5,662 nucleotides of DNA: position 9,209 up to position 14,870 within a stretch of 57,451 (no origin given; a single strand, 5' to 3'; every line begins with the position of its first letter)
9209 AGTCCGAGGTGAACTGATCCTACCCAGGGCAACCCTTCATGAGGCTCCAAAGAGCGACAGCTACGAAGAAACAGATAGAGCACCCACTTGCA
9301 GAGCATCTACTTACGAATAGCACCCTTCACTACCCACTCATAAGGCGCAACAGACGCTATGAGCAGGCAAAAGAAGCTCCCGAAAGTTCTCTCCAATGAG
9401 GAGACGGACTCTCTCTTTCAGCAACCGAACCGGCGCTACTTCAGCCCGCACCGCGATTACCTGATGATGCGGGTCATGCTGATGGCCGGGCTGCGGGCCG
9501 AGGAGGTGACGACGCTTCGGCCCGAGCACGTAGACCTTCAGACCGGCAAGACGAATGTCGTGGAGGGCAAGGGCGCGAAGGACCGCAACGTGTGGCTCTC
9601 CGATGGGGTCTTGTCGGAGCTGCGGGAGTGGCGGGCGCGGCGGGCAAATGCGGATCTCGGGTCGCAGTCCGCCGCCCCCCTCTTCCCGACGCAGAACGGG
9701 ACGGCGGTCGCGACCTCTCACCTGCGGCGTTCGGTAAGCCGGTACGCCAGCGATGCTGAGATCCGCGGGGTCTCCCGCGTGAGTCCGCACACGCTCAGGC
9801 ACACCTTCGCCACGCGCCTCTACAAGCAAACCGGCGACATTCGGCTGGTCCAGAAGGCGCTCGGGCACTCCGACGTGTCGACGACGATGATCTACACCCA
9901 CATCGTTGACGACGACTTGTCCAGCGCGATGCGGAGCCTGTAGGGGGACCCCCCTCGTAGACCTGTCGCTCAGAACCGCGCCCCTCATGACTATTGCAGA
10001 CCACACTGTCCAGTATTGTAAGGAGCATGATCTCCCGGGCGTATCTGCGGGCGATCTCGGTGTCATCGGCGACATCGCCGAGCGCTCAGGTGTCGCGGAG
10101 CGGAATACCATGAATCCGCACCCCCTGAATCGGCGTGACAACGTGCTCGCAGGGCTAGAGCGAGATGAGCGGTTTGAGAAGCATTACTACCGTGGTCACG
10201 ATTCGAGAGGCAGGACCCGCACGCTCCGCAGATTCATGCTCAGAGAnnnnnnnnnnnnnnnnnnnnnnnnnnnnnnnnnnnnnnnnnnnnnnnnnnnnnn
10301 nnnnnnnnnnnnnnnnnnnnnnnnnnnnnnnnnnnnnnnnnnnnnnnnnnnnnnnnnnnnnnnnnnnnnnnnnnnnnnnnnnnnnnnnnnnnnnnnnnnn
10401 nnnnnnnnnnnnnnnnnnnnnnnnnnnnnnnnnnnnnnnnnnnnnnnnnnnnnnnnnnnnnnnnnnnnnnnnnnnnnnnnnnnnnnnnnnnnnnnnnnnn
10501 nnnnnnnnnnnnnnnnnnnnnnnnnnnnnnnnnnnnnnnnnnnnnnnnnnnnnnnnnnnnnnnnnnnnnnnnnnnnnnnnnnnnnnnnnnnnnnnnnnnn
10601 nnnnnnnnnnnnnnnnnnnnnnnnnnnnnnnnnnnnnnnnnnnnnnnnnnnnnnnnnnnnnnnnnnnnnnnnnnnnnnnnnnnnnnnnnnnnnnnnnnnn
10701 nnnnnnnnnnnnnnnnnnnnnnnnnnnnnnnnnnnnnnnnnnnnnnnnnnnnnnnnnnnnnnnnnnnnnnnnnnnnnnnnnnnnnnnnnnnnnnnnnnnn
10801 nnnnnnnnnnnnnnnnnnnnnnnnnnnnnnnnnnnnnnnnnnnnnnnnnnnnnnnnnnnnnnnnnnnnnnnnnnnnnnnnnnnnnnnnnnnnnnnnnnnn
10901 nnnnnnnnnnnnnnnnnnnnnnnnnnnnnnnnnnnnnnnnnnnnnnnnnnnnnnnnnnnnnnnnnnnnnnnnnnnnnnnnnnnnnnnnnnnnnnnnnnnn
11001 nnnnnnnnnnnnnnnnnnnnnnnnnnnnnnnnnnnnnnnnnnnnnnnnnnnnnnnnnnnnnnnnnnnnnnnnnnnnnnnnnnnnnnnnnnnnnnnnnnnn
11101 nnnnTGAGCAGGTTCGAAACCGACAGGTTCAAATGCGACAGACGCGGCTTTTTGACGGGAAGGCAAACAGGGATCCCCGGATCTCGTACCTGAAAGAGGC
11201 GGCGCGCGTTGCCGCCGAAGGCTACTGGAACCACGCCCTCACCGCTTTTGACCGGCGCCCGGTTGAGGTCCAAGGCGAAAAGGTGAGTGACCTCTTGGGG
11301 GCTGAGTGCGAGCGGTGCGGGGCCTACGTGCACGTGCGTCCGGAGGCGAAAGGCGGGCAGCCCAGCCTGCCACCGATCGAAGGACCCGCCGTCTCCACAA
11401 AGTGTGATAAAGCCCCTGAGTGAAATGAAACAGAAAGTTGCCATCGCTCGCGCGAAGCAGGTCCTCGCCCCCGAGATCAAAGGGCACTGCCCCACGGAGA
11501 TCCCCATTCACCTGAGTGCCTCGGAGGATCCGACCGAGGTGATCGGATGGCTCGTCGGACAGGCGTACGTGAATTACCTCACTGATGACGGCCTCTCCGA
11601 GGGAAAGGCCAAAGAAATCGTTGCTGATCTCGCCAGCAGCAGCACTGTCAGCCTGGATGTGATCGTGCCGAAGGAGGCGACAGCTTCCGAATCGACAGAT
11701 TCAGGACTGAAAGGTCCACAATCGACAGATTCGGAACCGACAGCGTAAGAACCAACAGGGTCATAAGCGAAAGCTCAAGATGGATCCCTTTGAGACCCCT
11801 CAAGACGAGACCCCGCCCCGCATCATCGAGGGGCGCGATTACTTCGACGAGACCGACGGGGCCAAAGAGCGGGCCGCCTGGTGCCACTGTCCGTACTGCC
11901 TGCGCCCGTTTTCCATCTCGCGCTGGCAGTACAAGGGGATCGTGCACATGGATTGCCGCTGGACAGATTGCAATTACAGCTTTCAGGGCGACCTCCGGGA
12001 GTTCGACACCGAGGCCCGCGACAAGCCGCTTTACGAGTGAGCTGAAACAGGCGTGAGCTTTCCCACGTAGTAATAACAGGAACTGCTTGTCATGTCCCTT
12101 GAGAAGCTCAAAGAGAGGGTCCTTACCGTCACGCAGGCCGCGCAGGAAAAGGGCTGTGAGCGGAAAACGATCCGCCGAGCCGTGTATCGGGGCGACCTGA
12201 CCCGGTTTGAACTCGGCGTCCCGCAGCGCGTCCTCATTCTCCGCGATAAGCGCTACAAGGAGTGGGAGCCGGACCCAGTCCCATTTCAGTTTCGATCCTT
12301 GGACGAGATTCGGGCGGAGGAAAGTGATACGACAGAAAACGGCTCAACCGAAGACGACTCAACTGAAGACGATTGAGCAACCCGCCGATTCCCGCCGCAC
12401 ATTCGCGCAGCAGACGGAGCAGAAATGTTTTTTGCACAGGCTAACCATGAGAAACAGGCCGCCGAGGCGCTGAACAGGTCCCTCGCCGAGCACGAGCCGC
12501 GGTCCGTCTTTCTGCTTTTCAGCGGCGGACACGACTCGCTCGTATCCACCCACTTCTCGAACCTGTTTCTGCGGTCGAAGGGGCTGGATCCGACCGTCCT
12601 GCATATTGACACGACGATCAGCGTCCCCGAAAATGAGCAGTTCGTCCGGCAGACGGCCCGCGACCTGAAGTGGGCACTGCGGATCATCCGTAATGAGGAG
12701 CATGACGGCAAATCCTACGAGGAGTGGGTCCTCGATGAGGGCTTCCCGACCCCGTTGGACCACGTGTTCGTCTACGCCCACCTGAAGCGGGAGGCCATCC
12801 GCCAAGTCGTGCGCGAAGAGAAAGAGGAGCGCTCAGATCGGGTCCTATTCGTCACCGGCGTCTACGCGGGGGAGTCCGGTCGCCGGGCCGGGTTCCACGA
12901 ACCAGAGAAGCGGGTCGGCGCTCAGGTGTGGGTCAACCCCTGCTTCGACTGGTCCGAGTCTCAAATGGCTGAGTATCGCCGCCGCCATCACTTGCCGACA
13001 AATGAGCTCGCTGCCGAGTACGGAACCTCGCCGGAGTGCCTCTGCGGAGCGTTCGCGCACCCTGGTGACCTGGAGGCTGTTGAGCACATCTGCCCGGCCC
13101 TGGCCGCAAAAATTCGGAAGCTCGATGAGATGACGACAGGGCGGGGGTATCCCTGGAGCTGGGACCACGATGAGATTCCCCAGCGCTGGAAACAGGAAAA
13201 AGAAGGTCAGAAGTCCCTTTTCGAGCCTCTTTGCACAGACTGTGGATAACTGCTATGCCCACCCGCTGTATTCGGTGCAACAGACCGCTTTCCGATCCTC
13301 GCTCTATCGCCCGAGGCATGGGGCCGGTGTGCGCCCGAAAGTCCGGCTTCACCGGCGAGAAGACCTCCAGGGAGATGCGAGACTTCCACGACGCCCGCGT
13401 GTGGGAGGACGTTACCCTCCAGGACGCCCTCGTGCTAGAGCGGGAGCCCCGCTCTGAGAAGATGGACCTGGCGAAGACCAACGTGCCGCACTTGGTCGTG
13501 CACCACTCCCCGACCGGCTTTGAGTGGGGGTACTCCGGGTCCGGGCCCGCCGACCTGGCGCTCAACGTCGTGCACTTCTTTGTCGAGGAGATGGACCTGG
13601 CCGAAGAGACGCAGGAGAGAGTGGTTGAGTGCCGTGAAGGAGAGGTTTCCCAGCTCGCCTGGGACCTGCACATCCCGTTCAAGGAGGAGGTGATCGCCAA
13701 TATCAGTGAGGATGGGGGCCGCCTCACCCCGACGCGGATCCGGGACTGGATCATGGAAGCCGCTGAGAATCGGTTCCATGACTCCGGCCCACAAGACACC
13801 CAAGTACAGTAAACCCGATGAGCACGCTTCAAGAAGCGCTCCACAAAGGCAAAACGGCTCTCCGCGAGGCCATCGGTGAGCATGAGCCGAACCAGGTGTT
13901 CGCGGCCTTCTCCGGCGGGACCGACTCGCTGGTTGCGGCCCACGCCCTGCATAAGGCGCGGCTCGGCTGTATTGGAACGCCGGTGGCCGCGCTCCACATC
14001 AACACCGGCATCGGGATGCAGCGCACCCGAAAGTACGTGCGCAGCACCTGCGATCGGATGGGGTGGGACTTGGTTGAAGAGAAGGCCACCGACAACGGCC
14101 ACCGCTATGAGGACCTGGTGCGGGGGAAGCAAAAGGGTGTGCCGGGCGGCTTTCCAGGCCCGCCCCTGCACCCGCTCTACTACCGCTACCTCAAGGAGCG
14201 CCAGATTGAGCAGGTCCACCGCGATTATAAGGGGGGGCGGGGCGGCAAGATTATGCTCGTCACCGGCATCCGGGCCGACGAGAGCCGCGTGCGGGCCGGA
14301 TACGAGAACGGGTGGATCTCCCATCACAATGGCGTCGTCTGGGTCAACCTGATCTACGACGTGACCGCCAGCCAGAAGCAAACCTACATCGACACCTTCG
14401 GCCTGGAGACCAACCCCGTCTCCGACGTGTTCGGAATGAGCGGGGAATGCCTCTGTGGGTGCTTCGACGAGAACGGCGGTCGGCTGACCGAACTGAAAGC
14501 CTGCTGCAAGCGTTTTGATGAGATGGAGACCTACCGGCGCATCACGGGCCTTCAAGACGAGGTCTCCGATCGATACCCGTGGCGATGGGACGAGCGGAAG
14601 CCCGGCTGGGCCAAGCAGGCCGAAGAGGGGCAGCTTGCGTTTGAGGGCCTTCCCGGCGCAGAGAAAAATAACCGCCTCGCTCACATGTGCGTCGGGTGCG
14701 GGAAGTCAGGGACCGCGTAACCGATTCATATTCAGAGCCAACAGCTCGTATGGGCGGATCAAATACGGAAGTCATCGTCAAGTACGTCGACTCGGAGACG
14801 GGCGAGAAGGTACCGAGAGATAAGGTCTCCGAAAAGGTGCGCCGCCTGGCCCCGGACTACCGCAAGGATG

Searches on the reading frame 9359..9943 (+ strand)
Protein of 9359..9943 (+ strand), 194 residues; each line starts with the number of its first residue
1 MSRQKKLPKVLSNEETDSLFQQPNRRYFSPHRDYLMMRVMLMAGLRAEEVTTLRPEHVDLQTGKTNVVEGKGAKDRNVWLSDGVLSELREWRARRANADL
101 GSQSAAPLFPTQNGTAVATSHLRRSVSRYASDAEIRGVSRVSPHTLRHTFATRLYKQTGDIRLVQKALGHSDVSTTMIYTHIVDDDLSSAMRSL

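Call 94: search_protein_families(library=pfam, proteins=[window:9359-9943:+], max_evalue=0.001)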
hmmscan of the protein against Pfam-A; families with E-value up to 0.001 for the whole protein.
window:9359-9943:+ (194 aa): 1 family
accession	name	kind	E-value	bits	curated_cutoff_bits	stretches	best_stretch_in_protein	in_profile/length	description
PF00589.27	Phage_integrase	-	5.8e-36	124.3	27.1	1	10-182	2-168/172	Phage integrase family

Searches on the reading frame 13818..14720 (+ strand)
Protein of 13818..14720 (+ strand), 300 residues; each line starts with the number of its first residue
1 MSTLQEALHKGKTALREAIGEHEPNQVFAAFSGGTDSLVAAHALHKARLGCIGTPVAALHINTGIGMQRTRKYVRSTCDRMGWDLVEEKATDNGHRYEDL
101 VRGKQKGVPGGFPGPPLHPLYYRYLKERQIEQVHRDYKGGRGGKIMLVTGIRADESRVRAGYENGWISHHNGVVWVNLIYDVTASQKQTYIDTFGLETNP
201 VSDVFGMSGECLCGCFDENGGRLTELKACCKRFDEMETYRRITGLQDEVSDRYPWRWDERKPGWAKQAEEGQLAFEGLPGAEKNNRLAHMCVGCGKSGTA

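Call 94: search_protein_families(library=pfam, proteins=[window:13818-14720:+], max_evalue=0.001)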
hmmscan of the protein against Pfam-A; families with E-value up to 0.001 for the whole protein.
window:13818-14720:+ (300 aa): 2 families
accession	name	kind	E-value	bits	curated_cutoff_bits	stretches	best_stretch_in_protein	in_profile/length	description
PF01507.26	PAPS_reduct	-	4.9e-09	36.9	22.5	1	27-201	2-159/175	Phosphoadenosine phosphosulfate reductase domain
PF01171.26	ATP_bind_3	-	0.00091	19.4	27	0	27-92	2-68/182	PP-loop family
